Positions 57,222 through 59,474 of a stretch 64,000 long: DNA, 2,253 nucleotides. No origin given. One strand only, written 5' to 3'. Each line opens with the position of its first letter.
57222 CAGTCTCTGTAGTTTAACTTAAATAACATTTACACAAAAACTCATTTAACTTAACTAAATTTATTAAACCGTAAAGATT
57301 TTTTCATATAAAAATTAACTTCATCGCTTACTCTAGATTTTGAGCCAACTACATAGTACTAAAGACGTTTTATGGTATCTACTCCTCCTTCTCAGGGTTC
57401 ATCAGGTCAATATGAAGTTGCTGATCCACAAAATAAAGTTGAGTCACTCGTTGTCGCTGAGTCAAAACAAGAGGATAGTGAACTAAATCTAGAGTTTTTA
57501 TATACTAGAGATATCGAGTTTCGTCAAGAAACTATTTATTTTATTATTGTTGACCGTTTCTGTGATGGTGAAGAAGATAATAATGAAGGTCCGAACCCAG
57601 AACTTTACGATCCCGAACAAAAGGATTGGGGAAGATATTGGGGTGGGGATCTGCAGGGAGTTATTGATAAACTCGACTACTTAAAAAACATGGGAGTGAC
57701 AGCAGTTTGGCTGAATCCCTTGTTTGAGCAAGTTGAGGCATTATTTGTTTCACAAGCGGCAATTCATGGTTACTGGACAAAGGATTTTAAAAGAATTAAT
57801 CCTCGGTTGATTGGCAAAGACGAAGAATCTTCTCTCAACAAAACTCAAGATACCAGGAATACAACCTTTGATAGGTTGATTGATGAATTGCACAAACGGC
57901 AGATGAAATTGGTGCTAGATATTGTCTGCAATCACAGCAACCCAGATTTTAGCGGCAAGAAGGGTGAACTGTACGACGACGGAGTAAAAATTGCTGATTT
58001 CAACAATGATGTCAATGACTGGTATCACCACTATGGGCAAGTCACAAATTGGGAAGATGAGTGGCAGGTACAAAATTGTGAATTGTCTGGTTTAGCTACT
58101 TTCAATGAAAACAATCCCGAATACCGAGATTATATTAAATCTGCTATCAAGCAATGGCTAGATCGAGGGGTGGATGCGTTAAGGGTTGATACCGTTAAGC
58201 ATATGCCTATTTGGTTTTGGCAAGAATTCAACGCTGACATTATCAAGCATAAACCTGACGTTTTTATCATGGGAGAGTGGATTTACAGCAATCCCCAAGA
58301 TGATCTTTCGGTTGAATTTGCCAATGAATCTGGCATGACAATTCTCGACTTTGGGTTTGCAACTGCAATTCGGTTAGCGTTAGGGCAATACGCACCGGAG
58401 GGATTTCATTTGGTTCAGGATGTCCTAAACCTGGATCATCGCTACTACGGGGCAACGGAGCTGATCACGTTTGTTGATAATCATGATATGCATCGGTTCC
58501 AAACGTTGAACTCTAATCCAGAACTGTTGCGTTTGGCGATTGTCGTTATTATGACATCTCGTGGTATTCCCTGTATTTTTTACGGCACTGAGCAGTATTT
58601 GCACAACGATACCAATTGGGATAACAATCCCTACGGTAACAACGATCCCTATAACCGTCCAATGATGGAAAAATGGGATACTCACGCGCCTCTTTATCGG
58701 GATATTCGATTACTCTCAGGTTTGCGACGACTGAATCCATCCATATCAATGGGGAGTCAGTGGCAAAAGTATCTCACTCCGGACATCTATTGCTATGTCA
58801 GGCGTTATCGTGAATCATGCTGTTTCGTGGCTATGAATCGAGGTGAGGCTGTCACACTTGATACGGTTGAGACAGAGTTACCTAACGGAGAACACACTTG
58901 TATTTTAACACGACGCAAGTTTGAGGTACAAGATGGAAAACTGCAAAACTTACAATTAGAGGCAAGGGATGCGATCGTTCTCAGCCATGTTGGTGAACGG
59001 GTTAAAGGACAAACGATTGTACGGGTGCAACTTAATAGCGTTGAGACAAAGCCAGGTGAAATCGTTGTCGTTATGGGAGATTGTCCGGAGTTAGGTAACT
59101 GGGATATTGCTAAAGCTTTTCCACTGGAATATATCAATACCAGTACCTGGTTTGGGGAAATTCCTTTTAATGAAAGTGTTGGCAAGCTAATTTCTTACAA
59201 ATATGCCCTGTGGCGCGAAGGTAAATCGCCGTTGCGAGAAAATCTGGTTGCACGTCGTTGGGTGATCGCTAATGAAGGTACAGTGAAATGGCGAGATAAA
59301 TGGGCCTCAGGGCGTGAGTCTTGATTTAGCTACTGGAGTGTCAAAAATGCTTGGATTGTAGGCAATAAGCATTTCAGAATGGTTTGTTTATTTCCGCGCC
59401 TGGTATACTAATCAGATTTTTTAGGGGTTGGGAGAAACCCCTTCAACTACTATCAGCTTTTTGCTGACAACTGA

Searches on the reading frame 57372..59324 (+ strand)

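Call 49: search_protein_families(library=ncbifam, proteins=[window:57372-59324:+], max_evalue=1e-10)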
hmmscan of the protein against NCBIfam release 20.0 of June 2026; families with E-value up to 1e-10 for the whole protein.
window:57372-59324:+ (650 aa): 21 families
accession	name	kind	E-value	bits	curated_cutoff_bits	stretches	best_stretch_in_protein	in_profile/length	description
NF008051.0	PRK10785.1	equivalog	4.1e-38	130.9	568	1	87-537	171-604/607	maltodextrin glucosidase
NF041090.1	Cyc-maltodext_AglB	equivalog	1.1e-30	106.9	540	1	82-544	52-461/470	cyclomaltodextrinase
NF007051.0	PRK09505.1-1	equivalog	4.7e-27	94.3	864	1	23-221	176-355/686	alpha-amylase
NF007052.0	PRK09505.1-2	equivalog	6.7e-24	84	749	1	48-189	184-316/677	alpha-amylase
NF007060.0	PRK09505.2-5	equivalog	1.1e-23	83.2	790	1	49-189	191-322/690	alpha-amylase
NF007058.0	PRK09505.2-3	equivalog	2.2e-23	82.3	897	1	48-189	205-337/742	alpha-amylase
NF011083.0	PRK14510.1-2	equivalog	5e-21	74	1322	1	52-313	165-420/1186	bifunctional glycogen debranching protein GlgX/4-alpha-glucanotransferase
NF006970.0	PRK09441.1-3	equivalog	2e-20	72.9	516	1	97-405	60-354/466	alpha-amylase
NF007054.0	PRK09505.1-4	equivalog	2.1e-20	72.7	1385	1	48-190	184-317/676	alpha-amylase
NF007053.0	PRK09505.1-3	equivalog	2.4e-20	72.3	1269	1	48-189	186-318/687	alpha-amylase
NF007055.0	PRK09505.1-6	equivalog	1.1e-19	70.1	1458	1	48-189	183-315/675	alpha-amylase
NF007059.0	PRK09505.2-4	equivalog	3.5e-19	68.6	865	1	48-189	184-316/683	alpha-amylase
NF041321.1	Alpha-amyl_MalA_Halo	equivalog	4.6e-18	64.9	875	1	28-407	235-552/666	alpha-amylase MalA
TIGR02403.1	trehalose_treC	equivalog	2.3e-17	62.9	799.05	1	91-275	23-195/544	alpha,alpha-phosphotrehalase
NF006969.0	PRK09441.1-2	equivalog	1.4e-16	60.5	382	1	213-406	169-366/483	alpha-amylase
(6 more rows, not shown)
